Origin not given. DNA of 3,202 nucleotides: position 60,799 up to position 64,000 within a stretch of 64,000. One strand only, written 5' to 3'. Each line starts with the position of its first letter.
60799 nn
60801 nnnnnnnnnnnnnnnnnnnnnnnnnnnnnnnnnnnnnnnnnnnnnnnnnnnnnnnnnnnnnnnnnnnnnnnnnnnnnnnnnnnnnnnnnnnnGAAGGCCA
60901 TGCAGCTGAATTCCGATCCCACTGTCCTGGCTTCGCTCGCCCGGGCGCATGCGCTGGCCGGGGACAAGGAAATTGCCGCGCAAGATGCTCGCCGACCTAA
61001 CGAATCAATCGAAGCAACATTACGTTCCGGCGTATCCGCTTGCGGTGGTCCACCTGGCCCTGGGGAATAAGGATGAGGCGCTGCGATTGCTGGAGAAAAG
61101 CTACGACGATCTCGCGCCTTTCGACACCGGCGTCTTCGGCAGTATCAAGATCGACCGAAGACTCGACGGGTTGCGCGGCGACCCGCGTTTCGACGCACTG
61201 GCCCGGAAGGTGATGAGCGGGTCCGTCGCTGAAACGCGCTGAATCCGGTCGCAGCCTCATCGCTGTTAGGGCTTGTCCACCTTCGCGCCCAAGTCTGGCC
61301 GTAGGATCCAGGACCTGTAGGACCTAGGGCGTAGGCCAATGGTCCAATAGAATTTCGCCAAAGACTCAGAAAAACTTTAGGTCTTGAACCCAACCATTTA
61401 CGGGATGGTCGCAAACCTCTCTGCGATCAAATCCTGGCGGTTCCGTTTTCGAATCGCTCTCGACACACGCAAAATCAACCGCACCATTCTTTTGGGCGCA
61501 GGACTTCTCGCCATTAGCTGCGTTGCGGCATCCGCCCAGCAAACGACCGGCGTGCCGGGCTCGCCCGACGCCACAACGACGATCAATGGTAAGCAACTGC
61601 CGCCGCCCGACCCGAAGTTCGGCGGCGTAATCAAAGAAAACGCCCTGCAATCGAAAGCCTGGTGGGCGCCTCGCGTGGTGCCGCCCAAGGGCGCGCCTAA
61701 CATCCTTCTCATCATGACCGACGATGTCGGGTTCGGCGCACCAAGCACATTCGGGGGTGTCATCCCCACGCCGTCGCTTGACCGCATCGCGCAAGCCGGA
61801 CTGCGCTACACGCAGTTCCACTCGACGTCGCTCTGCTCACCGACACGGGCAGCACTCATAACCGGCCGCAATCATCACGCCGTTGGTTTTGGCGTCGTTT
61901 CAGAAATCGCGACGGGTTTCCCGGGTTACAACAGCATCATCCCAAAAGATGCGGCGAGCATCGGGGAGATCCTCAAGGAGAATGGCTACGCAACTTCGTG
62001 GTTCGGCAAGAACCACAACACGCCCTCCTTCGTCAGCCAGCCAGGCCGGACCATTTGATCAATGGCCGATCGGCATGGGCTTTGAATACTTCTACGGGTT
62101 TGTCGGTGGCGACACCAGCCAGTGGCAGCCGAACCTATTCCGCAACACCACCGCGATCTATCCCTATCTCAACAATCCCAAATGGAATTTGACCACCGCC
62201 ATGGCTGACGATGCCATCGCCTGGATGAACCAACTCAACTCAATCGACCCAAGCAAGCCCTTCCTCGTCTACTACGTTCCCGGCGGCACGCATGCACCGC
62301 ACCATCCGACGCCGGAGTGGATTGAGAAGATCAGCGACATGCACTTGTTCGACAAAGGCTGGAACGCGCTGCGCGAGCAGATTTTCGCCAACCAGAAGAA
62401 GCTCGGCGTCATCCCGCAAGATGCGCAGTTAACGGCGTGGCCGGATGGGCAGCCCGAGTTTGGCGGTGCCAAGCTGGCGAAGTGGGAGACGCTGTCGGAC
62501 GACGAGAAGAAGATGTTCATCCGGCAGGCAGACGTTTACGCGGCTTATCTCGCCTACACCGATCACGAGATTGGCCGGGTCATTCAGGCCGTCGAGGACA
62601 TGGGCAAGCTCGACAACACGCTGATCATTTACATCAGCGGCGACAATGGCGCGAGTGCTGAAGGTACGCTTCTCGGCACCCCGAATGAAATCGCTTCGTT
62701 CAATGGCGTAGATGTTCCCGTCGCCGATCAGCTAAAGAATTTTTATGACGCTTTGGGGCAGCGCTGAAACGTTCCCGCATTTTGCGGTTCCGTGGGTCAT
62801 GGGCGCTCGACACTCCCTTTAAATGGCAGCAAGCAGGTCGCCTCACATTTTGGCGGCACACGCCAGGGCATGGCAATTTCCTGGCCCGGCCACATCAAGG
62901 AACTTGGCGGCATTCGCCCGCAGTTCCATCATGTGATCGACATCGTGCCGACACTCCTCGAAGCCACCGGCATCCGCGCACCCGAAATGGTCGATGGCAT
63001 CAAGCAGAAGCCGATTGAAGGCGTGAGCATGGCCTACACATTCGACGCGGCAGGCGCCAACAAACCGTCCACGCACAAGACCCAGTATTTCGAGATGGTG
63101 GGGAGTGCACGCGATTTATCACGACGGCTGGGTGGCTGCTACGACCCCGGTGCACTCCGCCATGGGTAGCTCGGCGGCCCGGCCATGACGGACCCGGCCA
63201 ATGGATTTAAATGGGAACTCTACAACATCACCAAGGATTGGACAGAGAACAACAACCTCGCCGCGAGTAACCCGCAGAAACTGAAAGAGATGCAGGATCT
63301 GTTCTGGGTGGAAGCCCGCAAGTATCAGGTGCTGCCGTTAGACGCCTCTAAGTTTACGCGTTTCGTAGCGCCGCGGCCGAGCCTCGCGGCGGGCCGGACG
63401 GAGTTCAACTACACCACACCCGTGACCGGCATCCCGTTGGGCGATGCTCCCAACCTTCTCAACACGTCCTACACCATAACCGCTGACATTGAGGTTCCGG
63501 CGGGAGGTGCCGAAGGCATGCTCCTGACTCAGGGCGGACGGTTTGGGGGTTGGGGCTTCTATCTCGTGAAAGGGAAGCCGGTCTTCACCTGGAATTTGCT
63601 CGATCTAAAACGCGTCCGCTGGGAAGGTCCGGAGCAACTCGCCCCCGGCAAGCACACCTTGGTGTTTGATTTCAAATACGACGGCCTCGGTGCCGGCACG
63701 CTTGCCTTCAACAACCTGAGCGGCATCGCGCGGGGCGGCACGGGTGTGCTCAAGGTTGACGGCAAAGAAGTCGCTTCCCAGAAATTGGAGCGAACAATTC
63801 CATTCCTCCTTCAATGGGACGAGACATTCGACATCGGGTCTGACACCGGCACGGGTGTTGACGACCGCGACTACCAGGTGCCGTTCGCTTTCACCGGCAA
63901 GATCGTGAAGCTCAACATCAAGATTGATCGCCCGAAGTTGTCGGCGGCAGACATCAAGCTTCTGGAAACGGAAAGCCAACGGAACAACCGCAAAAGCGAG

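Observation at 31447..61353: Sixteen co-oriented copies of a ~20-nt GGACC-N2-GGTCC quasi-palindrome with TATA-like tail upstream of accessory genes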

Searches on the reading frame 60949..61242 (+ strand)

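Call 14: search_protein_families(library=pfam, proteins=[window:60949-61242:+], max_evalue=0.01)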
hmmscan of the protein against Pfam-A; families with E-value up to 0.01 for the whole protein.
window:60949-61242:+ (97 aa): 3 families
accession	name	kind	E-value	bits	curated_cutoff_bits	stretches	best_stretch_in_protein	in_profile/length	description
PF07721.20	TPR_4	-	0.00029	21.6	27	1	28-49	4-25/26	Tetratricopeptide repeat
PF13374.12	TPR_10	-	0.0056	17.1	27.5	1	31-51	8-28/42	Tetratricopeptide repeat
PF14559.12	TPR_19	-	0.0092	16.7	25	0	13-50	13-50/68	Tetratricopeptide repeat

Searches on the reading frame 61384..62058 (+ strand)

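Call 8: search_protein_families(library=pfam, proteins=[window:61384-62058:+], max_evalue=0.01)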
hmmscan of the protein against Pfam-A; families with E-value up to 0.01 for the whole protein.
window:61384-62058:+ (224 aa): 1 family
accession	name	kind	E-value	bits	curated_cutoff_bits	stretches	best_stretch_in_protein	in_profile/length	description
PF00884.28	Sulfatase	-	7.1e-23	81.8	25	1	105-214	1-104/301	Sulfatase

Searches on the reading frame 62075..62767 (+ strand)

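Call 8: search_protein_families(library=pfam, proteins=[window:62075-62767:+], max_evalue=0.01)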
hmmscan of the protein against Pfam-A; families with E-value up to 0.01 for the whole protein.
window:62075-62767:+ (230 aa): 1 family
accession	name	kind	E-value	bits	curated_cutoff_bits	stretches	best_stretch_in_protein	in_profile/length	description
PF00884.28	Sulfatase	-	2.3e-21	76.8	25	1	2-215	115-268/301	Sulfatase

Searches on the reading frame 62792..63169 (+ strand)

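Call 14: search_protein_families(library=pfam, proteins=[window:62792-63169:+], max_evalue=0.01)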
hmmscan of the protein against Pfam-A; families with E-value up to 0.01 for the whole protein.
window:62792-63169:+ (125 aa): 2 families
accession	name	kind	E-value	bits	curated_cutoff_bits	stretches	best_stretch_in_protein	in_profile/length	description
PF00884.28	Sulfatase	-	3.8e-05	23.6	25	1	3-61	241-301/301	Sulfatase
PF16347.10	SGSH_C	-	8.1e-05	23.3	29.3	1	24-75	17-67/154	N-sulphoglucosamine sulphohydrolase, C-terminal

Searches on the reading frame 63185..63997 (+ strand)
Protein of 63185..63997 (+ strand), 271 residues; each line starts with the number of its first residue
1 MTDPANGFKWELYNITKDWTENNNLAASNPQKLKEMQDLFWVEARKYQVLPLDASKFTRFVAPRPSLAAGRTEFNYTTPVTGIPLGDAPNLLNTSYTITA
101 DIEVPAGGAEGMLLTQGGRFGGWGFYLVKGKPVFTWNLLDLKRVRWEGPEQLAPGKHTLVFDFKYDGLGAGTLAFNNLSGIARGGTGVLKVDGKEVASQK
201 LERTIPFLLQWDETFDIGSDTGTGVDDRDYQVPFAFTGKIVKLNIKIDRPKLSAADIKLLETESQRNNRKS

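Call 14: search_protein_families(library=pfam, proteins=[window:63185-63997:+], max_evalue=0.01)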
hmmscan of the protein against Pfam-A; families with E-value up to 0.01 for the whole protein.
window:63185-63997:+ (271 aa): 1 family
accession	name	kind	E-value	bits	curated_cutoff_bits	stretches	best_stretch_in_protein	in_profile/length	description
PF13385.13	Laminin_G_3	-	0.0028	18.2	27.6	0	85-223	9-127/151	Concanavalin A-like lectin/glucanases superfamily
